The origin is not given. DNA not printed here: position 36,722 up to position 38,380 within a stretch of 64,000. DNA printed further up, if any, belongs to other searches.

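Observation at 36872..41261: Soluble sphingosine-1-phosphate-lyase homologue + cytoplasmic serine hydrolase + MFS importer directly upstream of the GRE module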

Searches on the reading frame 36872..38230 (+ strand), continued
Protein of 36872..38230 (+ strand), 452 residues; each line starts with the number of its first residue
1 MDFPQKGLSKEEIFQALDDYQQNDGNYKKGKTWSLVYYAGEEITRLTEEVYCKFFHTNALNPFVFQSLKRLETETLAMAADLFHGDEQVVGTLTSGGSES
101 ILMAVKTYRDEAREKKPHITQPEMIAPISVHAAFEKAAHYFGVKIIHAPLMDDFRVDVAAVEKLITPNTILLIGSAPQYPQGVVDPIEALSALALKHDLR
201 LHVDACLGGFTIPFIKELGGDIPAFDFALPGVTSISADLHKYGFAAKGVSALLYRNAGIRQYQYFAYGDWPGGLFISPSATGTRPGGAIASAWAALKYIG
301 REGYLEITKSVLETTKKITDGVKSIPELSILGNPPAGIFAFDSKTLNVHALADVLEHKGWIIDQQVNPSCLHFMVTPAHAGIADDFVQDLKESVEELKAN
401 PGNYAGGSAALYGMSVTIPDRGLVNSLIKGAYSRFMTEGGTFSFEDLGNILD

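Call 25: find_related_loci(query=A1, collection=genome_contigs, flank=10000)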
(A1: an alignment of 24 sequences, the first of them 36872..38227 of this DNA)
Query A1 (452 aa) in genome_contigs; peptide patterns used: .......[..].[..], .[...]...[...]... (x = any residue, [..] = any of these).
600 stretches matched a pattern (row limit reached: there are more); 595 encode a relative of the query (tblastn E <= 1e-3); the best 80 are kept; 80 distinct loci.
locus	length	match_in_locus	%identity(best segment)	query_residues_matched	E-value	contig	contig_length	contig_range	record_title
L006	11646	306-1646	76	1-447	0e+0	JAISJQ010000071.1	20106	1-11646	MAG: Oscillospiraceae bacterium isolate Hs463_bin127 k119_1973128, whole genome shotgun sequence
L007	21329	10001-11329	76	3-445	0e+0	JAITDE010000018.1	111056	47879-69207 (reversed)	MAG: Oscillospiraceae bacterium isolate Nm470_bin12 k119_4231678, whole genome shotgun sequence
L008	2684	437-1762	66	1-442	0e+0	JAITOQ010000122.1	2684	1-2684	MAG: Clostridiales bacterium isolate Po218_bin63 k119_1857078, whole genome shotgun sequence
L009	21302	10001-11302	60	3-436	0e+0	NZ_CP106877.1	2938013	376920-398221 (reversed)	Fervidibacillus halotolerans strain MEBiC13594 chromosome, complete genome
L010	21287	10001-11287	55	1-429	1e-167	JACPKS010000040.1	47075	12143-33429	MAG: Deltaproteobacteria bacterium isolate NC_groundwater_501_Ag_S-0.1um_58_17 S35_SO-1_scaffold_165555, whole genome sh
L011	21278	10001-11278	55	3-428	6e-167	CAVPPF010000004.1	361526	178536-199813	MAG: uncultured Actinomycetota bacterium isolate MFD09964.bin.1.235 genome assembly, contig: contig_6054, whole genome s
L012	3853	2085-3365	55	3-429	2e-170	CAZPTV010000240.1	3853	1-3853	MAG TPA_asm: uncultured Bacteriovoracaceae bacterium isolate SRP173033_co2_230 genome assembly, contig: NODE_20612_lengt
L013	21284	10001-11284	54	3-428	8e-162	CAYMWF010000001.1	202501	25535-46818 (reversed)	MAG TPA_asm: uncultured Gemmatimonadota bacterium isolate binchicken_co97_173 genome assembly, contig: NODE_82_length_20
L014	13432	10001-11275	50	4-428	8e-154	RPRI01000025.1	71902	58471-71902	MAG: Desulfobacteraceae bacterium isolate metabat2.783 metabat2.783_Contig_985044, whole genome shotgun sequence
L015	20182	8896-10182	53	3-428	1e-153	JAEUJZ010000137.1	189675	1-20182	MAG: Myxococcales bacterium isolate new MAG-82 k141_864249, whole genome shotgun sequence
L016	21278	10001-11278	55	1-428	1e-152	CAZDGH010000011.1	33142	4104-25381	MAG TPA_asm: uncultured Myxococcales bacterium isolate binchicken_co286_177 genome assembly, contig: NODE_1789_length_33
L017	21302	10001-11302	52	3-434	1e-151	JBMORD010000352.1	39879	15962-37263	MAG: Myxococcota bacterium isolate Betzabe_MAG171 MAG171_352, whole genome shotgun sequence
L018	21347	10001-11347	51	1-449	3e-151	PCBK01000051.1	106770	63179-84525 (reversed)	MAG: Deltaproteobacteria bacterium isolate NP119 102691, whole genome shotgun sequence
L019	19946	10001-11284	49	1-428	7e-151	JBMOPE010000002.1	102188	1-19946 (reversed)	MAG: Bacillota bacterium isolate Betzabe_MAG120 MAG120_2, whole genome shotgun sequence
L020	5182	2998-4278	50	3-428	8e-152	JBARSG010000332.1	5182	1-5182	MAG: Desulfobacterales bacterium isolate MFD12959_ilm_asm_bin44 k127_177355, whole genome shotgun sequence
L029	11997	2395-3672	50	1-428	2e-147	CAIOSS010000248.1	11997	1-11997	MAG: uncultured delta proteobacterium isolate Loclat_bin-08890 genome assembly, contig: bin-08890:0248/1467, whole genom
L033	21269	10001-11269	49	1-422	9e-147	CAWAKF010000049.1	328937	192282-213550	MAG: uncultured delta proteobacterium isolate MFD02416.bin.2.107 genome assembly, contig: contig_88547, whole genome sho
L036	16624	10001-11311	48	1-439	2e-146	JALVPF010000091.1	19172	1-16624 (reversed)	MAG: Myxococcales bacterium isolate A3_metabat1_scaf2bin.099 A3_NODE_1404_length_19172_cov_2.118036, whole genome shotgu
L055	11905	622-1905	46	1-428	4e-143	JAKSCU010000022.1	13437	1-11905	MAG: Bacillota bacterium isolate MAG.313 k141_12140994, whole genome shotgun sequence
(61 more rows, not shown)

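Call 28: search_protein_families(library=pfam, proteins=[L011:11340-12473:-, L010:7544-8311:-, L014:3705-4526:+, L014:5568-7298:+, L015:7434-8759:-, L009:11503-12813:+, L019:12653-13579:+, L029:519-2333:+, L036:12463-14415:+, L014:4747-5367:+])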
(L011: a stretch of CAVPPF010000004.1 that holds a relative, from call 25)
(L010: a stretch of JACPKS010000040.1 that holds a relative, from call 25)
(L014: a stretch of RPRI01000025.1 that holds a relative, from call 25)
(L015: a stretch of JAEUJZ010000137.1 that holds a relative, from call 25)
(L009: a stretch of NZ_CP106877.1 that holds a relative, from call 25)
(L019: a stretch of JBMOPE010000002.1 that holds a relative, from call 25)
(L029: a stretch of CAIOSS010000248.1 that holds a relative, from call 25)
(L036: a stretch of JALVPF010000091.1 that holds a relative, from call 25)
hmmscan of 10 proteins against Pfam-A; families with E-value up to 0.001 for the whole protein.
L011:11340-12473:- (377 aa): 1 family
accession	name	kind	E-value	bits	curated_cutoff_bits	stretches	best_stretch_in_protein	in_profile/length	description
PF05684.17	DUF819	-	1.6e-38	133.2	27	1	17-375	10-376/379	Protein of unknown function (DUF819)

L010:7544-8311:- (255 aa): 1 family
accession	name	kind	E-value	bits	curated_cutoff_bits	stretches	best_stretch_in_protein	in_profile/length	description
PF01925.25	TauE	-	1.4e-28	100.6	32.6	1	11-252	4-237/237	Sulfite exporter TauE/SafE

L014:3705-4526:+ (273 aa): 4 families
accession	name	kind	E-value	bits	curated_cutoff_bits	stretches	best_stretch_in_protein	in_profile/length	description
PF00106.31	adh_short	-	7.2e-52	176.1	26.6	1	12-198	1-188/195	short chain dehydrogenase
PF13561.12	adh_short_C2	-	9.6e-43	146.9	27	1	18-234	1-219/236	Enoyl-(Acyl carrier protein) reductase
PF08659.16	KR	-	4.4e-13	50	22.6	1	14-176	3-166/180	KR domain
PF02719.21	Polysacc_synt_2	-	1.9e-05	24.5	20.2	1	14-188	1-167/293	Polysaccharide biosynthesis protein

L014:5568-7298:+ (576 aa): 3 families
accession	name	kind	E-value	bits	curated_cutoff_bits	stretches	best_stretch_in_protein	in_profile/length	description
PF02776.23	TPP_enzyme_N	-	1.6e-36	125.1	26.8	1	6-121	1-118/119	Thiamine pyrophosphate enzyme, N-terminal TPP binding domain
PF02775.26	TPP_enzyme_C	-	1.5e-34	119.4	21.9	1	393-541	1-150/151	Thiamine pyrophosphate enzyme, C-terminal TPP binding domain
PF00205.28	TPP_enzyme_M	-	1e-32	113.1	30.4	1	190-328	1-137/137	Thiamine pyrophosphate enzyme, central domain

L015:7434-8759:- (441 aa): 2 families
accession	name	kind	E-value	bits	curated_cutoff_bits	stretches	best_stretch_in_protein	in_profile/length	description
PF07690.21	MFS_1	-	3.3e-37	128.6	33.4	2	46-271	1-228/347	Major Facilitator Superfamily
PF12832.13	MFS_1_like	-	5.7e-08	32.6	25.2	1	249-327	212-289/373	MFS_1 like family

L009:11503-12813:+ (436 aa): 2 families
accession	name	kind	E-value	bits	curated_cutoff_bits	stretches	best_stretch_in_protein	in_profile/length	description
PF13347.12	MFS_2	-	7.6e-94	315.1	27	1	12-422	3-426/427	MFS/sugar transport protein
PF07690.21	MFS_1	-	1.3e-23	84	33.4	1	17-369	7-345/347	Major Facilitator Superfamily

L019:12653-13579:+ (308 aa): 3 families
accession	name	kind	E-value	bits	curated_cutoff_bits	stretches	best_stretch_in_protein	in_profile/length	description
PF02737.24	3HCDH_N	-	6e-49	166.8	22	1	2-178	1-178/180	3-hydroxyacyl-CoA dehydrogenase, NAD binding domain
PF00725.27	3HCDH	-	2.8e-18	66.7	22.1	1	183-281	1-97/97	3-hydroxyacyl-CoA dehydrogenase, C-terminal domain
PF03446.21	NAD_binding_2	-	1.2e-05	25.8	21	1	2-117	1-95/161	NAD binding domain of 6-phosphogluconate dehydrogenase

L029:519-2333:+ (604 aa): 1 family
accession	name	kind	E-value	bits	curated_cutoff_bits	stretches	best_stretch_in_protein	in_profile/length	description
PF13646.12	HEAT_2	-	1.7e-10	41.5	27.7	1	486-565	4-84/88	HEAT repeats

L036:12463-14415:+ (650 aa): 1 family
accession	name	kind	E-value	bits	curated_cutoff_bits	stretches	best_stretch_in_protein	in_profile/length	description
PF03417.21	AAT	-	3.1e-13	50.4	23.2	1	380-501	16-121/225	Acyl-coenzyme A:6-aminopenicillanic acid acyl-transferase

L014:4747-5367:+ (206 aa): 2 families
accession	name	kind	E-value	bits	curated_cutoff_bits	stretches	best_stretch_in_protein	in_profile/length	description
PF00440.29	TetR_N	-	1.6e-17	63.4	24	1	18-64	1-47/47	Bacterial regulatory proteins, tetR family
PF13305.11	TetR_C_33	-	8.6e-06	26.8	26.8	1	90-197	1-100/103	Tetracyclin repressor-like, C-terminal domain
